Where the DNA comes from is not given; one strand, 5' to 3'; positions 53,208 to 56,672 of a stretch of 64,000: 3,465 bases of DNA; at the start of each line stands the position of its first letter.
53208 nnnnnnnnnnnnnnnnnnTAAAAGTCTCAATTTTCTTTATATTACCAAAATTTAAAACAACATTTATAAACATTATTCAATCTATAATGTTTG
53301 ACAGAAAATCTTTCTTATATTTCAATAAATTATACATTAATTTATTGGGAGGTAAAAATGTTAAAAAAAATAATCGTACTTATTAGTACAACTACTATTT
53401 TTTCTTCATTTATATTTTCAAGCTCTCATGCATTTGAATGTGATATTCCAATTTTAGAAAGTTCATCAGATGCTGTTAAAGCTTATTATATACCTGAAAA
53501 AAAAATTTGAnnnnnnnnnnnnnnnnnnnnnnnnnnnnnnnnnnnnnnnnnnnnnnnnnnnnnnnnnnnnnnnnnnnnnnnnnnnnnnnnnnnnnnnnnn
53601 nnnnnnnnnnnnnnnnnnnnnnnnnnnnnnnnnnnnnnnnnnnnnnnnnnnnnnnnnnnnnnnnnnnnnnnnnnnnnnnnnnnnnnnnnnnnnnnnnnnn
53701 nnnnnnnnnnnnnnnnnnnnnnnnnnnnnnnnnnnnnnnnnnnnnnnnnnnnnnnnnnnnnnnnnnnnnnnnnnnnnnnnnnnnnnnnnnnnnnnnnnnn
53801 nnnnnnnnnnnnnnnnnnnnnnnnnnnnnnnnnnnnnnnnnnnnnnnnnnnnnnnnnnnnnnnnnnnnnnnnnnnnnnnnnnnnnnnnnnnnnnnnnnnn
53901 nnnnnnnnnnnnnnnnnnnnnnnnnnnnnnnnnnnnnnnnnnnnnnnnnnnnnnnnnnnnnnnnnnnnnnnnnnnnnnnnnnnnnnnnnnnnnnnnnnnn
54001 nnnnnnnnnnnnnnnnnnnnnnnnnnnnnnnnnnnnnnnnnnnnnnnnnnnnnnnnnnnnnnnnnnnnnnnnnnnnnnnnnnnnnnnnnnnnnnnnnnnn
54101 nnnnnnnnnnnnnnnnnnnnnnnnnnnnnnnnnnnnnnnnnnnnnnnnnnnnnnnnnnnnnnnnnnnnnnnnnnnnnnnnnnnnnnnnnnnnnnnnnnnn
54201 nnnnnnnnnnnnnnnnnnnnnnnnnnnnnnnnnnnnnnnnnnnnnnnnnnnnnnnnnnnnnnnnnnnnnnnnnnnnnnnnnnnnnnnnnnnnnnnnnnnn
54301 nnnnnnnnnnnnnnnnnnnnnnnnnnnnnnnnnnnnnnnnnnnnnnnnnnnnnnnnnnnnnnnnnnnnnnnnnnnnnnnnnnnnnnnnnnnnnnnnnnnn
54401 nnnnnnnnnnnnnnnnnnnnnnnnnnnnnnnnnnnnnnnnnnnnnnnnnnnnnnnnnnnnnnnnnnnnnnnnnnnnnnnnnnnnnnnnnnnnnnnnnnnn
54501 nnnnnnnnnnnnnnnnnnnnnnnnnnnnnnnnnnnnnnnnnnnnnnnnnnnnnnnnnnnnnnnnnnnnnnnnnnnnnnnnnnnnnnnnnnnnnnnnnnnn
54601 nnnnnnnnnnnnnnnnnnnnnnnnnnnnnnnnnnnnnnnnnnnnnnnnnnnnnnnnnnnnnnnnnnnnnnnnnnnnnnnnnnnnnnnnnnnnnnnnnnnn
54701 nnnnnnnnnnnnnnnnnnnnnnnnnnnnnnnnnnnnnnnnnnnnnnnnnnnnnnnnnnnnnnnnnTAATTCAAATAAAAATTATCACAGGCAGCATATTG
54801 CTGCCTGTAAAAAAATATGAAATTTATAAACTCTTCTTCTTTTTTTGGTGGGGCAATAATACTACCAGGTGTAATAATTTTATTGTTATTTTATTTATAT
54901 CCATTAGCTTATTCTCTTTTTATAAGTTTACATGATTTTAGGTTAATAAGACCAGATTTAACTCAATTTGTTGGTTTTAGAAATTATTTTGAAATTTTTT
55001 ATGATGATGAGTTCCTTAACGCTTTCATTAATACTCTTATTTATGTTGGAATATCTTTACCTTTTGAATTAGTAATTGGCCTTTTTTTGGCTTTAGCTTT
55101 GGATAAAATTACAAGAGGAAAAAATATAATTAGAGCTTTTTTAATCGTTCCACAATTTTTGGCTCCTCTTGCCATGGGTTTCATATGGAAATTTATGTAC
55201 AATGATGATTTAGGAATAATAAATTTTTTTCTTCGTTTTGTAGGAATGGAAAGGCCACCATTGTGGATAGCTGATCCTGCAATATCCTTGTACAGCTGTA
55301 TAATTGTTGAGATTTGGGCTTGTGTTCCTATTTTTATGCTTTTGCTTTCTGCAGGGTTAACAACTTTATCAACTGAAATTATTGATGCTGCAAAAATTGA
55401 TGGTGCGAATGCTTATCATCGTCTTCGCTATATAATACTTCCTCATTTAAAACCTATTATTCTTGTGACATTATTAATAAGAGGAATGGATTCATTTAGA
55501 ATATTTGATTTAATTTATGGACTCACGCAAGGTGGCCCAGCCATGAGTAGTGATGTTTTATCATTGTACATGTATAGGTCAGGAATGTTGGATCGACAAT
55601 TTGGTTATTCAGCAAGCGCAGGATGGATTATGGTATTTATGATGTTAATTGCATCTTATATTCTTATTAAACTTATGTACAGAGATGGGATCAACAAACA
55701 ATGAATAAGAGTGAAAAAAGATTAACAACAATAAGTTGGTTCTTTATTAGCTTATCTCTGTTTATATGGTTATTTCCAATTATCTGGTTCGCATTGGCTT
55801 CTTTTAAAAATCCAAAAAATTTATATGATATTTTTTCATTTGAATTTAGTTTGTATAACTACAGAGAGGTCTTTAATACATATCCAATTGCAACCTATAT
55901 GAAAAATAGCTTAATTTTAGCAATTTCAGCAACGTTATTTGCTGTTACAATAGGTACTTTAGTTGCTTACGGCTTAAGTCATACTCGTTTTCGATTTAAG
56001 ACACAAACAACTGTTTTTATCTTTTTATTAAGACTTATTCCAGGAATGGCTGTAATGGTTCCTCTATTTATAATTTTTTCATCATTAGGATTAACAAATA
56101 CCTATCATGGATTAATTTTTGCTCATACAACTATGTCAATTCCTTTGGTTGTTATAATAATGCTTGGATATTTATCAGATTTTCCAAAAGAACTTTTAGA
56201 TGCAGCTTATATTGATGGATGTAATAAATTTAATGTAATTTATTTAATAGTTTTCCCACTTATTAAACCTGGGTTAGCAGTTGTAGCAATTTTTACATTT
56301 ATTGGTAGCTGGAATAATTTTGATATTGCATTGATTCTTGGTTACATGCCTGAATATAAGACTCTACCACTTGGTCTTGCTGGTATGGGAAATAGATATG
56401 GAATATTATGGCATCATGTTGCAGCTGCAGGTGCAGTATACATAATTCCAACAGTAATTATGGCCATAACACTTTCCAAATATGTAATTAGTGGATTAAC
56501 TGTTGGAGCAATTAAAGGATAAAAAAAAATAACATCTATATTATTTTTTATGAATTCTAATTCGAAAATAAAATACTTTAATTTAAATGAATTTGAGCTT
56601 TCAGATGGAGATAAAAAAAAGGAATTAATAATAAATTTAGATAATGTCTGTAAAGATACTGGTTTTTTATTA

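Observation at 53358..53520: Signal peptide and mature domain of the ABC substrate-binding protein are in different frames, joined at an A9 tract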

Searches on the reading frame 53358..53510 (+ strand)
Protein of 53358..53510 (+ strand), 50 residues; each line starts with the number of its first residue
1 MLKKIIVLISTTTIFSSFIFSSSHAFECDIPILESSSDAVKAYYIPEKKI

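Call 22: find_encoding_contigs(protein=window:53358-53510:+, flank=6000, max_places=10)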
Protein window:53358-53510:+ (50 aa): no gene with exactly this product is on record in the collection.

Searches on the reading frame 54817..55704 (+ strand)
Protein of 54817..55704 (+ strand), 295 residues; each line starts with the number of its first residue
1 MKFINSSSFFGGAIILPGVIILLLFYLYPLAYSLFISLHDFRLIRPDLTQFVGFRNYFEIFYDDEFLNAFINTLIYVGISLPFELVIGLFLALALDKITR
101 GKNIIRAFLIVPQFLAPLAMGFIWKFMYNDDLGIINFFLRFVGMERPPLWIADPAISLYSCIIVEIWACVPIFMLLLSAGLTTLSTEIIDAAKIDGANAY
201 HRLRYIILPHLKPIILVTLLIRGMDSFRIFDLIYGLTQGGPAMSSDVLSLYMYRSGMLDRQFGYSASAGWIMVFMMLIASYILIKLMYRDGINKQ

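Call 5: search_protein_families(library=pfam, proteins=[window:54817-55704:+])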
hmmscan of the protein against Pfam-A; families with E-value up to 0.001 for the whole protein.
window:54817-55704:+ (295 aa): 1 family
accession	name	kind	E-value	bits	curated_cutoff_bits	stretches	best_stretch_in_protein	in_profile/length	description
PF00528.27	BPD_transp_1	-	5.3e-12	46.3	26.4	1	85-283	2-171/184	Binding-protein-dependent transport system inner membrane component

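Call 15: find_encoding_contigs(protein=window:54817-55704:+, flank=6000, max_places=10)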
Protein window:54817-55704:+ (295 aa): 23 contigs read that carry it; 10 places shown.
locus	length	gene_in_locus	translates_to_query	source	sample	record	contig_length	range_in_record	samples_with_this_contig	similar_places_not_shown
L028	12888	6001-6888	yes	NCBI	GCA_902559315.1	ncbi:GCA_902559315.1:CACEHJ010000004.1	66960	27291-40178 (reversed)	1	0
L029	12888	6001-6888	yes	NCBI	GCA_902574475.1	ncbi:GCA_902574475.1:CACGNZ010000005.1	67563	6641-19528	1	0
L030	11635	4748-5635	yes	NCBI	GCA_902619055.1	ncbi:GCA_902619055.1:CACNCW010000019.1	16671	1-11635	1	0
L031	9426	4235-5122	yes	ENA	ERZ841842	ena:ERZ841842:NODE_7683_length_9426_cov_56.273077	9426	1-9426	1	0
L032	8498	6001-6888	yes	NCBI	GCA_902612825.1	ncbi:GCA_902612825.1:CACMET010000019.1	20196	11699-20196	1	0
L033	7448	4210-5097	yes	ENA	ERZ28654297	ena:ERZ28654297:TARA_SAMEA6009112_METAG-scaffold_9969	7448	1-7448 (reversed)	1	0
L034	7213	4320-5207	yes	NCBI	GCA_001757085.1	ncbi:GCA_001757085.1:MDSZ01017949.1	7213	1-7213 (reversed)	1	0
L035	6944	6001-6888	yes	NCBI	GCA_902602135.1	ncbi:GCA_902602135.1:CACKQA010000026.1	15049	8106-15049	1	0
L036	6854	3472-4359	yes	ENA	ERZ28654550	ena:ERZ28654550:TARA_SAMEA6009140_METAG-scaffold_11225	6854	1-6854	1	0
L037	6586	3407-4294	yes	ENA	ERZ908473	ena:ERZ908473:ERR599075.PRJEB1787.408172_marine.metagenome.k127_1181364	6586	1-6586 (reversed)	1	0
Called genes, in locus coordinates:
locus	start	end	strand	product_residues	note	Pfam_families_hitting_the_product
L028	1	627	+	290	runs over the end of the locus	PF01488:Shikimate_DH, PF03446:NAD_binding_2, PF03807:F420_oxidored, PF14833:NAD_binding_11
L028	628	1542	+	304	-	PF00892:EamA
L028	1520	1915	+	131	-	PF01641:SelR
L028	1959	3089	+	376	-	PF07690:MFS_1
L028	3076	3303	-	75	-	-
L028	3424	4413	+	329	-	PF00487:FA_desaturase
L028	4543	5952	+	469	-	PF01547:SBP_bac_1, PF13416:SBP_bac_8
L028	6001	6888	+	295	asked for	PF00528:BPD_transp_1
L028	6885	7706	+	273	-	PF00528:BPD_transp_1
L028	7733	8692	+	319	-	PF14226:DIOX_N, PF03171:2OG-FeII_Oxy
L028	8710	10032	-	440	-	PF03051:Peptidase_C1_2, PF00112:Peptidase_C1 (weak)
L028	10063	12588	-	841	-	PF01751:Toprim, PF01131:Topoisom_bac, PF01396:Zn_ribbon_Top1, PF13368:Toprim_C_rpt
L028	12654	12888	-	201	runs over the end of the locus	PF02660:G3P_acyltransf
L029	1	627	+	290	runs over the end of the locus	PF01488:Shikimate_DH, PF03446:NAD_binding_2, PF03807:F420_oxidored, PF14833:NAD_binding_11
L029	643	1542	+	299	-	PF00892:EamA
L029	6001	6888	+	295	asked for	PF00528:BPD_transp_1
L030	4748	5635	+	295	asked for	PF00528:BPD_transp_1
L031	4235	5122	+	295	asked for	PF00528:BPD_transp_1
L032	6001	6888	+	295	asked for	PF00528:BPD_transp_1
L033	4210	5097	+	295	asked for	PF00528:BPD_transp_1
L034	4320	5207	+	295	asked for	PF00528:BPD_transp_1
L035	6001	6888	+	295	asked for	PF00528:BPD_transp_1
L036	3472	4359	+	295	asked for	PF00528:BPD_transp_1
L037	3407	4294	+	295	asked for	PF00528:BPD_transp_1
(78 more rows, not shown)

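Call 24: search_protein_families(library=ncbifam, proteins=[window:54817-55704:+], max_evalue=0.00001)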
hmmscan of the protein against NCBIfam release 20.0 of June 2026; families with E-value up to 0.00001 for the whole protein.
window:54817-55704:+ (295 aa): 13 families
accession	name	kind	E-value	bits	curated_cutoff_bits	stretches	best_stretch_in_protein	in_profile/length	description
NF007852.0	PRK10561.1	equivalog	1.9e-30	106.8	335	1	7-288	10-287/295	sn-glycerol-3-phosphate ABC transporter permease UgpA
NF040931.1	ABC_arch_GlcT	equivalog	3.3e-30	105.7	360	1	16-284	3-265/278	glucose ABC transporter permease GlcT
NF008232.0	PRK10999.1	equivalog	5.8e-24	84.7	392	1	44-283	257-509/520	maltose ABC transporter permease MalF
NF011624.0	PRK15050.1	equivalog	1.5e-12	47.2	247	1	14-285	27-283/297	2-aminoethylphosphonate ABC transporter permease subunit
TIGR02140.1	permease_CysW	equivalog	3.1e-10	40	329.1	1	52-219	31-190/261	sulfate ABC transporter permease subunit CysW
TIGR00969.1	3a0106s02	subfamily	4.2e-08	33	240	1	52-220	45-205/272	sulfate ABC transporter permease subunit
TIGR03226.1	PhnU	equivalog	9.9e-08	31.8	283.45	1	17-289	48-305/311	2-aminoethylphosphonate ABC transporter permease subunit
TIGR02141.1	modB_ABC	equivalog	1.5e-07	31.3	182.6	1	77-284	7-199/208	molybdate ABC transporter permease subunit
TIGR01581.1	Mo_ABC_porter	hypoth_equivalog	2.3e-07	30.6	210.3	1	54-222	7-167/225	ABC transporter permease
NF007963.0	PRK10683.1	equivalog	2.9e-07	30.2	489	1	22-279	40-300/317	putrescine ABC transporter permease PotH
NF007047.0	PRK09500.1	equivalog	2.7e-06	27.2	326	0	53-253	43-219/257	spermidine/putrescine ABC transporter permease PotC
TIGR02139.1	permease_CysT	equivalog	3.3e-06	26.9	246.1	1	49-284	31-253/265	sulfate ABC transporter permease subunit CysT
NF007044.0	PRK09497.1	equivalog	6.6e-06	25.8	348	1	18-278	15-268/285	spermidine/putrescine ABC transporter permease PotB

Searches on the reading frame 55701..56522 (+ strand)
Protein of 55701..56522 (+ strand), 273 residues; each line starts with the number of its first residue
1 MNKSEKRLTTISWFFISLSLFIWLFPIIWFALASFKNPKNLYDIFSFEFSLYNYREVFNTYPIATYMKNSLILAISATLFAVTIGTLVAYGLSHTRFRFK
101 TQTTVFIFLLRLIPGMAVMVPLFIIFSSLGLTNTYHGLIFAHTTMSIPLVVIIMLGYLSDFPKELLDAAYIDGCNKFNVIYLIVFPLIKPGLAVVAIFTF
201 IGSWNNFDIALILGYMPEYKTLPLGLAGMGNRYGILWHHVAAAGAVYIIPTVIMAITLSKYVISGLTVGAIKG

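Call 5: search_protein_families(library=pfam, proteins=[window:55701-56522:+])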
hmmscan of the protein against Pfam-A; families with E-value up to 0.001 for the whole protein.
window:55701-56522:+ (273 aa): 1 family
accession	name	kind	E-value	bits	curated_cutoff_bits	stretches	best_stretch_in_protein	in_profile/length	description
PF00528.27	BPD_transp_1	-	3.4e-17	63.2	26.4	1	82-259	2-175/184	Binding-protein-dependent transport system inner membrane component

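Call 24: search_protein_families(library=ncbifam, proteins=[window:55701-56522:+], max_evalue=0.00001)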
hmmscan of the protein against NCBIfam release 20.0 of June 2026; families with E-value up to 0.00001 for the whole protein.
window:55701-56522:+ (273 aa): 16 families
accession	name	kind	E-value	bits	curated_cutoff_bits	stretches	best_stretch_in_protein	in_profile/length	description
NF040932.1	ABC_arch_GlcU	equivalog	2.6e-37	128.9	340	1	16-268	9-266/272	glucose ABC transporter permease GlcU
NF007047.0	PRK09500.1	equivalog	3.5e-25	89.1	326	1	14-260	9-249/257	spermidine/putrescine ABC transporter permease PotC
NF008231.0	PRK10998.1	equivalog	2.8e-24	86.2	261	1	57-273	75-296/296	maltose ABC transporter permease MalG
NF008210.0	PRK10973.1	equivalog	1.9e-20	73.7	297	1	58-266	68-276/281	sn-glycerol-3-phosphate ABC transporter permease UgpE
NF043073.1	MMSYN1_0195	equivalog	1.6e-16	59.7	1250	1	6-210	2-202/1021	spermidine/putrescine ABC transporter permease/substrate-binding protein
NF011624.0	PRK15050.1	equivalog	2.1e-13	50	247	1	134-249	160-270/297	2-aminoethylphosphonate ABC transporter permease subunit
TIGR02141.1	modB_ABC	equivalog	2.1e-12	47.2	182.6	1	70-226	3-173/208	molybdate ABC transporter permease subunit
TIGR01581.1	Mo_ABC_porter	hypoth_equivalog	5.7e-12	45.6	210.3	1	65-226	21-196/225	ABC transporter permease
TIGR03226.1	PhnU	equivalog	8.2e-10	38.6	283.45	1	24-229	53-272/311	2-aminoethylphosphonate ABC transporter permease subunit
NF043074.1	MMSYN1_0196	equivalog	1e-07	31.6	350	1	3-201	5-204/277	spermidine/putrescine ABC transporter permease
TIGR03262.1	PhnU2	equivalog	1.3e-07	30.7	593.25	1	49-214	38-212/546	putative 2-aminoethylphosphonate ABC transporter permease subunit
NF008208.0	PRK10971.1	equivalog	1.7e-07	31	415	1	49-211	42-216/277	sulfate/thiosulfate ABC transporter permease CysT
TIGR02139.1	permease_CysT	equivalog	1.1e-06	28.4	246.1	0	52-218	37-216/265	sulfate ABC transporter permease subunit CysT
NF006939.0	PRK09421.1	equivalog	3.1e-06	26.8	262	0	67-208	12-166/230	molybdate ABC transporter permease subunit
NF040839.1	tungstate_WtpB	equivalog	3.7e-06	26.8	340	1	63-219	42-209/251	tungstate ABC transporter permease WtpB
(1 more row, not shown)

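Call 56: find_encoding_contigs(protein=window:55701-56522:+, flank=6000, max_places=10)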
Protein window:55701-56522:+ (273 aa): 6 contigs read that carry it; 6 places shown.
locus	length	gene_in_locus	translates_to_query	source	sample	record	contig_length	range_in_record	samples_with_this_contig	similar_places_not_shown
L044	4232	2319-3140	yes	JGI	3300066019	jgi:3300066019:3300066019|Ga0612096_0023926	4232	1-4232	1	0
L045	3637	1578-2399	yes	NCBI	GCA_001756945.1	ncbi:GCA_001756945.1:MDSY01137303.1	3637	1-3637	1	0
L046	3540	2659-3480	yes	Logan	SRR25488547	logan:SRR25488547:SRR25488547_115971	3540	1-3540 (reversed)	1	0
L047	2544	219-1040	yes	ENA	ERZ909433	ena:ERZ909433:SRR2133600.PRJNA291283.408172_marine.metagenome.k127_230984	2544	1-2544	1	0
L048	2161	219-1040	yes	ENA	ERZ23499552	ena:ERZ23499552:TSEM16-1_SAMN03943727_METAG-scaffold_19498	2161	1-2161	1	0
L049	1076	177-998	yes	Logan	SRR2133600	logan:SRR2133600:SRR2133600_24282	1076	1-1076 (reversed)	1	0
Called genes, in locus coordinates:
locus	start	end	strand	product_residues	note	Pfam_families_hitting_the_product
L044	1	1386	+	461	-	?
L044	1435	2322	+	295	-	PF00528:BPD_transp_1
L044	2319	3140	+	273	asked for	PF00528:BPD_transp_1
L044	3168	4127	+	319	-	PF14226:DIOX_N, PF03171:2OG-FeII_Oxy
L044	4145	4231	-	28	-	?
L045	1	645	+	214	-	?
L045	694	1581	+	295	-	PF00528:BPD_transp_1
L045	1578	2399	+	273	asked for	PF00528:BPD_transp_1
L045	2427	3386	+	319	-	PF14226:DIOX_N, PF03171:2OG-FeII_Oxy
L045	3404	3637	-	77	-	?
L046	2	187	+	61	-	?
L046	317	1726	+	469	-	PF01547:SBP_bac_1, PF13416:SBP_bac_8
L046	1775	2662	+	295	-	PF00528:BPD_transp_1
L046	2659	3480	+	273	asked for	PF00528:BPD_transp_1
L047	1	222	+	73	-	?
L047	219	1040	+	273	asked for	PF00528:BPD_transp_1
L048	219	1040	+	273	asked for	PF00528:BPD_transp_1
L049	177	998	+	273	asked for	PF00528:BPD_transp_1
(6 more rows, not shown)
